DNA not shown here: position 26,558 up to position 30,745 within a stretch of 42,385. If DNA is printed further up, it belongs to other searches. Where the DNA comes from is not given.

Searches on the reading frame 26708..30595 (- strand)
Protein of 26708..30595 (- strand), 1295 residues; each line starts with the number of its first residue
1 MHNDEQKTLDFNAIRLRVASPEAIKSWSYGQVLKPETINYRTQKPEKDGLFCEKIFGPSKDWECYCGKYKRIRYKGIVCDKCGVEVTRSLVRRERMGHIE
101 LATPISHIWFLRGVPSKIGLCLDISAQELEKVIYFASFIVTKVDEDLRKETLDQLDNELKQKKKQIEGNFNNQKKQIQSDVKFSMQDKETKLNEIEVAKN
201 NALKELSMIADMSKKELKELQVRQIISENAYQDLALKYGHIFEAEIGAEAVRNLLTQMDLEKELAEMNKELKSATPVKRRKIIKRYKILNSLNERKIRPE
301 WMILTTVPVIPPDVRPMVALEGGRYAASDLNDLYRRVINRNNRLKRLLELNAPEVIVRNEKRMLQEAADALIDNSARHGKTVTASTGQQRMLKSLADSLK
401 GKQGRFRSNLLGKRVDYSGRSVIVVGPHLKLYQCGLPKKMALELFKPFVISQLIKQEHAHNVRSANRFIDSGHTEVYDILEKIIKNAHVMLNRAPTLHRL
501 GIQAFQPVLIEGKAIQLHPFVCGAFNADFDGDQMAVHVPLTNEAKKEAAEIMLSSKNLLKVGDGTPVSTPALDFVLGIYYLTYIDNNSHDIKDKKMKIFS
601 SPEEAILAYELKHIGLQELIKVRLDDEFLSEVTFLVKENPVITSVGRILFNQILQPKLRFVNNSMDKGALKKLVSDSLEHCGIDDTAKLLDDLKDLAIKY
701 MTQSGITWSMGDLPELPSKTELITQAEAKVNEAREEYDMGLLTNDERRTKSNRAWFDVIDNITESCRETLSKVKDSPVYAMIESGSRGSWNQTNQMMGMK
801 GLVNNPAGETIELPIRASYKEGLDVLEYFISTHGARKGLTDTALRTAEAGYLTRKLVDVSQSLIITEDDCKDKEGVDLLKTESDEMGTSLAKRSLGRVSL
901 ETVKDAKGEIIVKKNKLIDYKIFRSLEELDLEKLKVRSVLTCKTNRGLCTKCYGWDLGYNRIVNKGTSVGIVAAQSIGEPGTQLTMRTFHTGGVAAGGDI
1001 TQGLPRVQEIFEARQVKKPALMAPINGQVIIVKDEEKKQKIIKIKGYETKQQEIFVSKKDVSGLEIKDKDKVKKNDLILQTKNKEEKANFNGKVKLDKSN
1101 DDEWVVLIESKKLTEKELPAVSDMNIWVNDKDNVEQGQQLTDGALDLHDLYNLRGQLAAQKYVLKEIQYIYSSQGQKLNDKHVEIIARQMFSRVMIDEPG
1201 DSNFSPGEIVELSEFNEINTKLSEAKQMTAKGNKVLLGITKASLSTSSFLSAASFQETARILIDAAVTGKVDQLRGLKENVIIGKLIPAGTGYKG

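Call 7: search_protein_families(library=pfam, proteins=[window:26708-30595:-], max_evalue=0.01)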
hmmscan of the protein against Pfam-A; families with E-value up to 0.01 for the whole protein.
window:26708-30595:- (1295 aa): 5 families
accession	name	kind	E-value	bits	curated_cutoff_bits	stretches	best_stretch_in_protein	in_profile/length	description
PF04997.17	RNA_pol_Rpb1_1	-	1e-75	255.5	39.7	1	10-410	3-312/312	RNA polymerase Rpb1, domain 1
PF04998.22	RNA_pol_Rpb1_5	-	3e-65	220.8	28.5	1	822-1246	1-266/267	RNA polymerase Rpb1, domain 5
PF00623.25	RNA_pol_Rpb1_2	-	2.2e-39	135.8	25.3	1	412-553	1-165/166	RNA polymerase Rpb1, domain 2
PF04983.23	RNA_pol_Rpb1_3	-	1.4e-18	67.7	28.9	1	557-713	1-162/162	RNA polymerase Rpb1, domain 3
PF05000.22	RNA_pol_Rpb1_4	-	9e-09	35.6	24.8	1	754-807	13-79/107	RNA polymerase Rpb1, domain 4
